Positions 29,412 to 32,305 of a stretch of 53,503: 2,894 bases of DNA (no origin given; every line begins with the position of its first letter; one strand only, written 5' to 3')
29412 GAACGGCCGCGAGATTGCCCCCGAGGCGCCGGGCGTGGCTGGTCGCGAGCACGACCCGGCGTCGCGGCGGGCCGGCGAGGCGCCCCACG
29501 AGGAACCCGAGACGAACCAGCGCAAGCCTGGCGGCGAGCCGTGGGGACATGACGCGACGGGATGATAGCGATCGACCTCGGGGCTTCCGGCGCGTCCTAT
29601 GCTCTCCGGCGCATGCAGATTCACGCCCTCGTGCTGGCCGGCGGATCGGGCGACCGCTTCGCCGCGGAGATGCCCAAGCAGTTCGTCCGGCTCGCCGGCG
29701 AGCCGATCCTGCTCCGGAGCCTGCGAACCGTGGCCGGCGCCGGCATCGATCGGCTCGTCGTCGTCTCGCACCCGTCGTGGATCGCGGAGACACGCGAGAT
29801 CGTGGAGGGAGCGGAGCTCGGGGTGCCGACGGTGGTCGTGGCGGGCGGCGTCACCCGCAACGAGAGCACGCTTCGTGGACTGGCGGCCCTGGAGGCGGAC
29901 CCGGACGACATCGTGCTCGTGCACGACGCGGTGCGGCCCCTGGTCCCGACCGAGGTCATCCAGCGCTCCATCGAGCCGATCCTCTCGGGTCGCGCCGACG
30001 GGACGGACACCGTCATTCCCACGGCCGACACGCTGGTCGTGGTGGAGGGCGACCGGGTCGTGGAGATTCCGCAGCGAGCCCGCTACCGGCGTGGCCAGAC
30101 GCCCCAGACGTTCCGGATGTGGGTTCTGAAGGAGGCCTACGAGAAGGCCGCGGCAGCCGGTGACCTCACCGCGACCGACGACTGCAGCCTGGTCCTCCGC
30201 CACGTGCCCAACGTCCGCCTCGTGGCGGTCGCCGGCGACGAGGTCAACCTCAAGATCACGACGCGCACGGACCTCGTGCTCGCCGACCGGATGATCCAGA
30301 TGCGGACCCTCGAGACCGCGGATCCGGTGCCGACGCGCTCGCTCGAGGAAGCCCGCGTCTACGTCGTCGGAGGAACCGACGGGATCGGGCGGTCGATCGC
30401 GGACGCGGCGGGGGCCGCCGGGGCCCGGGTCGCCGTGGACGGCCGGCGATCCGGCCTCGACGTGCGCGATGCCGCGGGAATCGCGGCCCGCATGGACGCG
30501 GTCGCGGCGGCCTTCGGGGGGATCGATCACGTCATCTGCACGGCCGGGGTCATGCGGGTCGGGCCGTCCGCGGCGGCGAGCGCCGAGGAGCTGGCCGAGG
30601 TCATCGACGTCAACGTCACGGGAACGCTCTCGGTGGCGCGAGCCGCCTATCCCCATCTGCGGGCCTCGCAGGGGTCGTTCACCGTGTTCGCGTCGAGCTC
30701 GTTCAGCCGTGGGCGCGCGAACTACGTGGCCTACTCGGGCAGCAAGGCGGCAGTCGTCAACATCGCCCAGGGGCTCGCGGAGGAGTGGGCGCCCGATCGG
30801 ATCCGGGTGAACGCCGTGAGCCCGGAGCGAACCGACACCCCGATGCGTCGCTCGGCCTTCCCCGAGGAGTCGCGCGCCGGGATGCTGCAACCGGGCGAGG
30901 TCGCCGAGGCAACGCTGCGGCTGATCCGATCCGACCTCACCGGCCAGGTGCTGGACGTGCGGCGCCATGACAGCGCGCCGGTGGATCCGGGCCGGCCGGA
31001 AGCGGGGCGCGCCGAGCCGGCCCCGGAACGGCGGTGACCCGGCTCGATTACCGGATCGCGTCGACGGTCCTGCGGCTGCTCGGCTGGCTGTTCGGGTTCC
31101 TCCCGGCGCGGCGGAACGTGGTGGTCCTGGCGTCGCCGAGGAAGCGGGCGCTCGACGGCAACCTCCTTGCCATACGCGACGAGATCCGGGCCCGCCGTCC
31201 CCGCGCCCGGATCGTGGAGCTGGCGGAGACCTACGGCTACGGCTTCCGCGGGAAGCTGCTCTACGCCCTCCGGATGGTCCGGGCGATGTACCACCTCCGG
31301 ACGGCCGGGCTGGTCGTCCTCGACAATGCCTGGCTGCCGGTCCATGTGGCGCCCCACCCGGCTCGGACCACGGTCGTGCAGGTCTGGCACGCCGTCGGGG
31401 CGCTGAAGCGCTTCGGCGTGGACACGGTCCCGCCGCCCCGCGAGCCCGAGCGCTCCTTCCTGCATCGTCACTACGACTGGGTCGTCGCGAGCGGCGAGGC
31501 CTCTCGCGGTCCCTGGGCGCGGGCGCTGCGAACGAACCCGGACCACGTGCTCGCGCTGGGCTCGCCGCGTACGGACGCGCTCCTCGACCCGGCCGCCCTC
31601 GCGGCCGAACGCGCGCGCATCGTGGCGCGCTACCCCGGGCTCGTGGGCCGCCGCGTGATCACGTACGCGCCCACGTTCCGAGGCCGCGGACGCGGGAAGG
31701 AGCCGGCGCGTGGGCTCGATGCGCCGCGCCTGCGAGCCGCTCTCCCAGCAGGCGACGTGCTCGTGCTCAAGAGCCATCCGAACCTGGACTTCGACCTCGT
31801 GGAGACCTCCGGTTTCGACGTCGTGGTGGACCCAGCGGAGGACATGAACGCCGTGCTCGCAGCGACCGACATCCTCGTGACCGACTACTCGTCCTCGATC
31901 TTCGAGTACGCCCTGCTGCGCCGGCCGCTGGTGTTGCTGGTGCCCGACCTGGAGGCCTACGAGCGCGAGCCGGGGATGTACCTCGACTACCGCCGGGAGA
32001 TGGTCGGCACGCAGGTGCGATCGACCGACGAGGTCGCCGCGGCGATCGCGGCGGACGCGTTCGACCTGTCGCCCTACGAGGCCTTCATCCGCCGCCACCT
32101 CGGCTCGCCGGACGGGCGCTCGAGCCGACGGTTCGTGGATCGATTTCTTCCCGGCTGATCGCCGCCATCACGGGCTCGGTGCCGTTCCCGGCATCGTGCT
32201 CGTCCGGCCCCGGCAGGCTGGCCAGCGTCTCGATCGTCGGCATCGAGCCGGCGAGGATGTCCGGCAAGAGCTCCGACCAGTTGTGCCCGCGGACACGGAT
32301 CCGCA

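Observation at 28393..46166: Non-textbook ribitol-phosphate glycopolymer (teichoic-acid or capsule-like) synthesis and export island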

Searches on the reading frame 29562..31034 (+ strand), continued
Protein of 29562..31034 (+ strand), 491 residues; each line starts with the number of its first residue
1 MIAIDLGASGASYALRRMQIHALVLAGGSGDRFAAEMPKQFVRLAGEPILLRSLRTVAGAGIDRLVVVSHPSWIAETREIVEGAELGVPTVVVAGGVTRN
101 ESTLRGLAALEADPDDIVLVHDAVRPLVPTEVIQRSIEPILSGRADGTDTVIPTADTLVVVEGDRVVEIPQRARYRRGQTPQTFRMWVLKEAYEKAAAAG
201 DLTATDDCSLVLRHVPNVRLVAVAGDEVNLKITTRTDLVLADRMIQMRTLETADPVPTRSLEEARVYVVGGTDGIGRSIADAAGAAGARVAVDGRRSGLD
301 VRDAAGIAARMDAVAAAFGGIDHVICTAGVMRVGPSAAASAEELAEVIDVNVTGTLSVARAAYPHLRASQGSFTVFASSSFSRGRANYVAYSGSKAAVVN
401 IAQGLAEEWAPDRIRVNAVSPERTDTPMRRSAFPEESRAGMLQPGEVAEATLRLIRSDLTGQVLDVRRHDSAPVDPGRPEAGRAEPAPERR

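Call 55: find_related_loci(query=A2, collection=genome_contigs, flank=10000)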
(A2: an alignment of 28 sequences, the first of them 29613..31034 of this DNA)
Query A2 (474 aa) in genome_contigs; peptide patterns used: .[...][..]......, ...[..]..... (x = any residue, [..] = any of these).
600 stretches matched a pattern (row limit reached: there are more); 592 encode a relative of the query (tblastn E <= 1e-3); the best 80 are kept; 80 distinct loci.
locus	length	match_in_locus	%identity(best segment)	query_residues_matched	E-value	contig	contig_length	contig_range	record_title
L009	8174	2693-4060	74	1-454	0e+0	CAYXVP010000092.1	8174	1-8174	MAG TPA_asm: uncultured Anaerolinea sp. isolate SRP273308_co1_404 genome assembly, contig: NODE_13669_length_8174_cov_7.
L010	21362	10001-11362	70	1-453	0e+0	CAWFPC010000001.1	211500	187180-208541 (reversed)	MAG: uncultured Chloroflexia bacterium isolate MFD05567.bin.2.62 genome assembly, contig: contig_12066, whole genome sho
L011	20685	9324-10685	69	1-453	0e+0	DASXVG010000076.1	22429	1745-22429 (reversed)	MAG TPA_asm: Candidatus Limnocylindrales bacterium isolate SMAG_U4738 k141_349028, whole genome shotgun sequence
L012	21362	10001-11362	68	1-453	0e+0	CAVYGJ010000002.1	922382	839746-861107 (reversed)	MAG: uncultured Chloroflexia bacterium isolate MFD00392.bin.2.363 genome assembly, contig: contig_11605, whole genome sh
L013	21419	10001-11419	67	1-474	2e-180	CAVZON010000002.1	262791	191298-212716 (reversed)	MAG: uncultured Chloroflexia bacterium isolate MFD02840.bin.2.205 genome assembly, contig: contig_15854, whole genome sh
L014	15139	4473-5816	51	6-451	1e-140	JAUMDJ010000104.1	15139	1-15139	MAG: Chloroflexota bacterium isolate G_CHLO1 NODE_4099_length_15139_cov_37.970424, whole genome shotgun sequence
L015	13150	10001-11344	51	6-451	4e-137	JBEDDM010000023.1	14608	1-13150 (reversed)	MAG: Chloroflexota bacterium isolate NASQAN2014_185_A_bin.71 scaffold_000619, whole genome shotgun sequence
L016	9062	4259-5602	38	1-451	1e-99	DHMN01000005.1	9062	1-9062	MAG TPA_asm: Cyanobacteria bacterium UBA4641 UBA4641_contig_2374, whole genome shotgun sequence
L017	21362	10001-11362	38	1-451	1e-96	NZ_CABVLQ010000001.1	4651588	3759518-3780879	Escherichia ruysiae isolate Human faeces, whole genome shotgun sequence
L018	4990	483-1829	37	2-453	7e-97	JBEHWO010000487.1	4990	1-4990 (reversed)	MAG: Vulcanimicrobiota bacterium isolate ER2 k141_127492_length_4990_cov_8.0000, whole genome shotgun sequence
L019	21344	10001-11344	35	1-451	1e-94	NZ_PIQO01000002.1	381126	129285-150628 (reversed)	Heyndrickxia camelliae strain 7578-1 scaffold2, whole genome shotgun sequence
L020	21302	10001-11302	60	1-434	2e-150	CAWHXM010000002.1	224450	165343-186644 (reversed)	MAG: uncultured Chloroflexia bacterium isolate MFD02242.bin.2.56 genome assembly, contig: contig_11522, whole genome sho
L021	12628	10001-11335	37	1-449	4e-91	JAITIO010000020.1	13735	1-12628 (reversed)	MAG: Puniceicoccales bacterium isolate Pcl387_bin12 k119_2728356, whole genome shotgun sequence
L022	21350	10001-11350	39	1-449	2e-89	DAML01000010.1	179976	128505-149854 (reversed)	MAG TPA_asm: Methanomassiliicoccaceae archaeon UBA472 UBA472_contig_6687, whole genome shotgun sequence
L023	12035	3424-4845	68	1-474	0e+0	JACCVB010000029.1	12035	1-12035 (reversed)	MAG: Chloroflexota bacterium isolate MGR_bin115 SD2897-2912_k127_4641859, whole genome shotgun sequence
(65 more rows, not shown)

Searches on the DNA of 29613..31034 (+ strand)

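Call 58: search_dna_similar(query=L017:10001-11362:+, collection=ecoli_genomes, mode=near, max_rows=5)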
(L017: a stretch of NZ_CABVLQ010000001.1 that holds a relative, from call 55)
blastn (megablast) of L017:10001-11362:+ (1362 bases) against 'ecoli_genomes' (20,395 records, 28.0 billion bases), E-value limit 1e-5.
Records with a match: 132; places in all: 133; records where one place covers at least 80% of the query: 132.
Genomes with a match: 132 of 5426; with a place that covers at least 80% of the query: 132. Places per genome that has any: lowest 1, median 1, highest 2. On chromosomes: 133 places; on plasmids: 0.
Best place of each record, by identity: >=99% 113; 95-99% 19.
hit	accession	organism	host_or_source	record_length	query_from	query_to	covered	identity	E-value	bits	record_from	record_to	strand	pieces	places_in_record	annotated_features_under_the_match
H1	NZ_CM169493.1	Escherichia coli strain EC08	Homo sapiens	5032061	1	1362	100%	99.7%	0e+0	2513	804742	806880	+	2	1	SDR family NAD(P)-dependent oxidoreductase | IS1-like element IS1B family transposase | 2-C-methyl-D-erythritol 4-phosphate cytidylyltransferase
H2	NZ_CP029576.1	Escherichia coli strain DA33135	Homo sapiens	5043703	1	1362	100%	99.7%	0e+0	2494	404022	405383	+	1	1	bifunctional cytidylyltransferase/SDR family oxidoreductase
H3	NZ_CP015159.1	Escherichia coli strain Eco889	-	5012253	1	1362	100%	99.7%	0e+0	2494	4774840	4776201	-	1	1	bifunctional cytidylyltransferase/SDR family oxidoreductase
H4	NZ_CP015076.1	Escherichia coli strain Ecol_448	Homo sapiens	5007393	1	1362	100%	99.7%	0e+0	2494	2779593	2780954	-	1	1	bifunctional cytidylyltransferase/SDR family oxidoreductase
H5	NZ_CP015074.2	Escherichia coli strain Ecol_745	Homo sapiens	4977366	1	1362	100%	99.7%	0e+0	2494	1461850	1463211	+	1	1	bifunctional cytidylyltransferase/SDR family oxidoreductase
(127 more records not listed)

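Call 59: get_annotated_region(hit=H2, flank=9000)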
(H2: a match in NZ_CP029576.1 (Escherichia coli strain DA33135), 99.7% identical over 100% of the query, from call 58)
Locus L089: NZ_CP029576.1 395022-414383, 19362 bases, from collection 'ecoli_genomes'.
description: Escherichia coli strain DA33135 chromosome, complete genome
organism: Escherichia coli strain DA33135 (NCBI taxid 562)
replicon: chromosome; assembly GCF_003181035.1
host: Homo sapiens; source: -; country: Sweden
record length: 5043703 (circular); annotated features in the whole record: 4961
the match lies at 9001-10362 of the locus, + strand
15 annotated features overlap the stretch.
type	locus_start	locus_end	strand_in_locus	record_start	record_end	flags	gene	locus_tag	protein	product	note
CDS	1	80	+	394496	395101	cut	gspJ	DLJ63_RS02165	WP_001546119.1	type II secretion system minor pseudopilin GspJ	-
CDS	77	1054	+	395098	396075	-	gspK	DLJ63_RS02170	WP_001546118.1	type II secretion system minor pseudopilin GspK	-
CDS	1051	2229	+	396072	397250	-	gspL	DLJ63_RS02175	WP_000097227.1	type II secretion system protein GspL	-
CDS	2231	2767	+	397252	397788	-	yghD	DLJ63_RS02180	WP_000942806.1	GspM family type II secretion system protein YghD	-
CDS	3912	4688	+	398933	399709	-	-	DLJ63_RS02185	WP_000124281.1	ABC transporter permease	-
CDS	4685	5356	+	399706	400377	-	-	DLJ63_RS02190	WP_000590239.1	ABC transporter ATP-binding protein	-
CDS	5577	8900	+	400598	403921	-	-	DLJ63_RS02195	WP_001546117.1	CDP-glycerol glycerophosphotransferase family protein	-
CDS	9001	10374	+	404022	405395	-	-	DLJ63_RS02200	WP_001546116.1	bifunctional cytidylyltransferase/SDR family oxidoreductase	-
CDS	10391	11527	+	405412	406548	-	-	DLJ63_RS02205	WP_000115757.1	hypothetical protein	-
CDS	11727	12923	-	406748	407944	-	-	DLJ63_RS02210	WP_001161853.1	capsule biosynthesis protein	-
CDS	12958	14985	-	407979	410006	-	-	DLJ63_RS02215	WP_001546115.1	capsular polysaccharide biosynthesis protein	-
CDS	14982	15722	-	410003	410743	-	kdsB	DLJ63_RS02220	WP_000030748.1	3-deoxy-manno-octulosonate cytidylyltransferase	-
CDS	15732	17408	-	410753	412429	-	-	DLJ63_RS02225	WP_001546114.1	polysaccharide biosynthesis/export family protein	-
CDS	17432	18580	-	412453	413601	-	-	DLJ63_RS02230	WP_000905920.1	capsule polysaccharide export inner-membrane protein KpsE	-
CDS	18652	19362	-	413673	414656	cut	-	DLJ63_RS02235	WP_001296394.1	KpsF/GutQ family sugar-phosphate isomerase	-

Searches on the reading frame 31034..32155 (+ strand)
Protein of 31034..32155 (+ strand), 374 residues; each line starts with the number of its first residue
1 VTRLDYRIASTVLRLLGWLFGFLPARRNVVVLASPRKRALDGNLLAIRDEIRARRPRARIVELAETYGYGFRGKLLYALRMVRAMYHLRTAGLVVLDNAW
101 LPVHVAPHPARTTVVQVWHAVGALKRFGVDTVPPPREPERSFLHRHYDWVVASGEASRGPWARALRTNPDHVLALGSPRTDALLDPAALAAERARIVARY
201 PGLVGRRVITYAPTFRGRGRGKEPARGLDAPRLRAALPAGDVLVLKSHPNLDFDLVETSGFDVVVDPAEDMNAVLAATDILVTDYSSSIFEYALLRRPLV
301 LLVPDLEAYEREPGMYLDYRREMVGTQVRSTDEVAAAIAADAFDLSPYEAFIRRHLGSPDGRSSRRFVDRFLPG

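Call 5: search_protein_families(library=pfam, proteins=[window:31034-32155:+], max_evalue=0.01)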
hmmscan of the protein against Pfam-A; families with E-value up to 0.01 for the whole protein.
window:31034-32155:+ (374 aa): 1 family
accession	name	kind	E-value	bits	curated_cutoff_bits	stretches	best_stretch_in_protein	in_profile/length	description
PF04464.20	Glyphos_transf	-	5e-63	213.7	22.1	1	23-370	9-364/367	CDP-Glycerol:Poly(glycerophosphate) glycerophosphotransferase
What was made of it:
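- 31034..32158 (+): tagF2: second TarL-like polyol-phosphate transferase. Its start overlaps the synthase stop. Glyphos_transf E 5e-63 (call 5).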

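Call 9: search_protein_families(library=ncbifam, proteins=[window:31034-32155:+], max_evalue=0.01)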
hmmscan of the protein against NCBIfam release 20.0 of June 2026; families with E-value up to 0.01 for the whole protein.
window:31034-32155:+ (374 aa): 3 families
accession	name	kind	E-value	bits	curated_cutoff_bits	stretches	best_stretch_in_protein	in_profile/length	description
NF041713.1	Tar_polymTarL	equivalog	5.6e-35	121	1000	1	83-370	264-558/562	teichoic acid ribitol-phosphate polymerase TarL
NF041712.1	techglyph_taseTarF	equivalog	5.8e-21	75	550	1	109-370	108-385/388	teichoic acid glycerol-phosphate transferase TarF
NF041711.1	TagprimaseTarB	equivalog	4.2e-19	69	500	1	80-320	81-310/362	teichoic acid glycerol-phosphate primase TarB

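Call 34: search_solved_structures(query=window:31034-32155:+, max_evalue=0.001, show_alignments=1)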
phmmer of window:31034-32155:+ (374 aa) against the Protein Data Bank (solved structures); distinct sequences matched with E-value up to 0.001: 5.
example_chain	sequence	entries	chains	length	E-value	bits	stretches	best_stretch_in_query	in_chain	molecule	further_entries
8va1_A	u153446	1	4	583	7e-32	114.1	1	80-369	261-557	Teichoic acid ribitol-phosphate polymerase TarL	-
3l7i_A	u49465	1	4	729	2.3e-14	56.4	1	97-326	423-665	Teichoic acid biosynthesis protein F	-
8qoy_A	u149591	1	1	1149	3.8e-14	55.7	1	189-370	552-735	TagF-like capsule polymerase Cps3D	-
3l7m_A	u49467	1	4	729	1.9e-13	53.4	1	97-326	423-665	Teichoic acid biosynthesis protein F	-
3l7j_A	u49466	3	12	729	2e-13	53.4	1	97-326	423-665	Teichoic acid biosynthesis protein F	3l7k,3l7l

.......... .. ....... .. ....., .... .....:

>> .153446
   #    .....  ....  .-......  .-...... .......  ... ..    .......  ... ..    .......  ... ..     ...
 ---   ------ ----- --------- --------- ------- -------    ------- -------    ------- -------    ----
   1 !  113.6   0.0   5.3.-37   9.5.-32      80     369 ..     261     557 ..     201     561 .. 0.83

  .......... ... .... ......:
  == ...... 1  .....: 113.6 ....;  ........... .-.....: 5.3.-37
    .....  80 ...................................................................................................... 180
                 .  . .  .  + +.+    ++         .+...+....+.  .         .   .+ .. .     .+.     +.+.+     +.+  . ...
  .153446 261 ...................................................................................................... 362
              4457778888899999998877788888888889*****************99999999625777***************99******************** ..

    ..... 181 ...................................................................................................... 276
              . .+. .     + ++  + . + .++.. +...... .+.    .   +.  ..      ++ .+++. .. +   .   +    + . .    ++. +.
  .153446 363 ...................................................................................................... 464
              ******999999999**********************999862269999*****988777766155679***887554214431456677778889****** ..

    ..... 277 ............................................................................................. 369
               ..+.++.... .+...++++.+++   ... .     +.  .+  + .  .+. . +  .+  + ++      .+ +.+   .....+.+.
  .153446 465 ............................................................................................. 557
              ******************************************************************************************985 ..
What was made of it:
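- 31034..32158 (+): TarL 8va1 scores 114 bits against TagF at 56 bits (call 34).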
